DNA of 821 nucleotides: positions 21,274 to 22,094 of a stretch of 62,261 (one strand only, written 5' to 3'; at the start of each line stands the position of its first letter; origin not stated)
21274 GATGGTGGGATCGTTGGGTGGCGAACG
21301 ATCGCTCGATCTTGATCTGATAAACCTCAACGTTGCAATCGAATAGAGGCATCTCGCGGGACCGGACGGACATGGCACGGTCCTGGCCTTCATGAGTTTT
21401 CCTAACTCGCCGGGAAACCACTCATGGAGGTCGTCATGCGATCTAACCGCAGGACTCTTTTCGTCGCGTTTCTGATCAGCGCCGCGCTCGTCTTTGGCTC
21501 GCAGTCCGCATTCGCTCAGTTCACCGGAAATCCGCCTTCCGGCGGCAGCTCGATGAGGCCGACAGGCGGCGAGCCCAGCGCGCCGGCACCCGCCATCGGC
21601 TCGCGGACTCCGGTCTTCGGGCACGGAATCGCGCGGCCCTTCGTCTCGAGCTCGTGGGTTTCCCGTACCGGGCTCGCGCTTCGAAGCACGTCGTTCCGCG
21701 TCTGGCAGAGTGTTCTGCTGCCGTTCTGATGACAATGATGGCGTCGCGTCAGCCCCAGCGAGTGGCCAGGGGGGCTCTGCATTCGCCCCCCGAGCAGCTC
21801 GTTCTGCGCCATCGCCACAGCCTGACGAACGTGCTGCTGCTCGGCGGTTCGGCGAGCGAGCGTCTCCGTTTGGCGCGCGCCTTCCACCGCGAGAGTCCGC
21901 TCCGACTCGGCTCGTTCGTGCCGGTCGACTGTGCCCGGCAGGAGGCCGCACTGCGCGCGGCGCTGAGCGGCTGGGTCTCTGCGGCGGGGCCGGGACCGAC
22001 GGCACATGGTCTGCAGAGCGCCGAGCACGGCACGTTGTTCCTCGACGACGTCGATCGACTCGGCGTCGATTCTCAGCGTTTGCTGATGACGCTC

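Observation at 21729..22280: Stand-alone pseudo-ATPase derived from a sigma54 activator core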

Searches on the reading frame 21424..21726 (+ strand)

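Call 3: search_protein_families(library=pfam, proteins=[window:21424-21726:+], max_evalue=1)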
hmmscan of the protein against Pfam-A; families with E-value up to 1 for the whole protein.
window:21424-21726:+ (101 aa): 1 family
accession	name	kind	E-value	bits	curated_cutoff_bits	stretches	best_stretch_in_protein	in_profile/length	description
PF04346.18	EutH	-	0.35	10.5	25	1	5-31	296-322/351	Ethanolamine utilisation protein, EutH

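Call 4: search_protein_families(library=ncbifam, proteins=[window:21424-21726:+], max_evalue=1)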
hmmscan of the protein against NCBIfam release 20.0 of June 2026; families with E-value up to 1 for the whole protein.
window:21424-21726:+ (101 aa): 0 families

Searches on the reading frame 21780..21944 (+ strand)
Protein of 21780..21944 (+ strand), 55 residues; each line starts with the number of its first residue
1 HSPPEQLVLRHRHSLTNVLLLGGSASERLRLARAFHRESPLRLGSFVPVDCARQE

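Call 41: find_related_loci(query=A4, collection=metagenome_contigs, flank=3000)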
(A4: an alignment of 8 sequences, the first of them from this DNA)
Query A4 (55 aa) in metagenome_contigs; peptide patterns used: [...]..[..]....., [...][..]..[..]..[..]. (x = any residue, [..] = any of these).
208 stretches matched a pattern; 21 encode a relative of the query (tblastn E <= 1e-3); 21 distinct loci.
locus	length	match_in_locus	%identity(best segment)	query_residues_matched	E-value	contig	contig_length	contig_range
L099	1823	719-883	65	1-55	4e-22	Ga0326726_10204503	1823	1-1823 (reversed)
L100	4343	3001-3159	64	3-55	3e-20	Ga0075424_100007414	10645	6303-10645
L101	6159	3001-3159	64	3-55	3e-20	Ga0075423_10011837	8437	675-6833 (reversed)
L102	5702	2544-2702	62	3-55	4e-19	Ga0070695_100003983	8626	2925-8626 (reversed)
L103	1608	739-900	63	2-55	1e-18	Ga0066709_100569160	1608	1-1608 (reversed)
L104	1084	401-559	57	3-55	9e-19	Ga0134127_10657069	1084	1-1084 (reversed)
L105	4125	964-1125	63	2-55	2e-18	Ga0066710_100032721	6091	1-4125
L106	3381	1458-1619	63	2-55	2e-18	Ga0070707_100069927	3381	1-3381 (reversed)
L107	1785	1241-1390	68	2-51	3e-18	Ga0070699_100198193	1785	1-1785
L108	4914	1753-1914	63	2-55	4e-18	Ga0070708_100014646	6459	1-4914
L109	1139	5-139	67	11-55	3e-18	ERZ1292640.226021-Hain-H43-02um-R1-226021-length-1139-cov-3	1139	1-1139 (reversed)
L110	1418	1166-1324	57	3-55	7e-18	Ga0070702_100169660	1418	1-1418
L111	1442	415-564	62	6-55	1e-17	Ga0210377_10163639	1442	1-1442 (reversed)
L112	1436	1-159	60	4-55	6e-17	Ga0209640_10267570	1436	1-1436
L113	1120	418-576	53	3-55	2e-16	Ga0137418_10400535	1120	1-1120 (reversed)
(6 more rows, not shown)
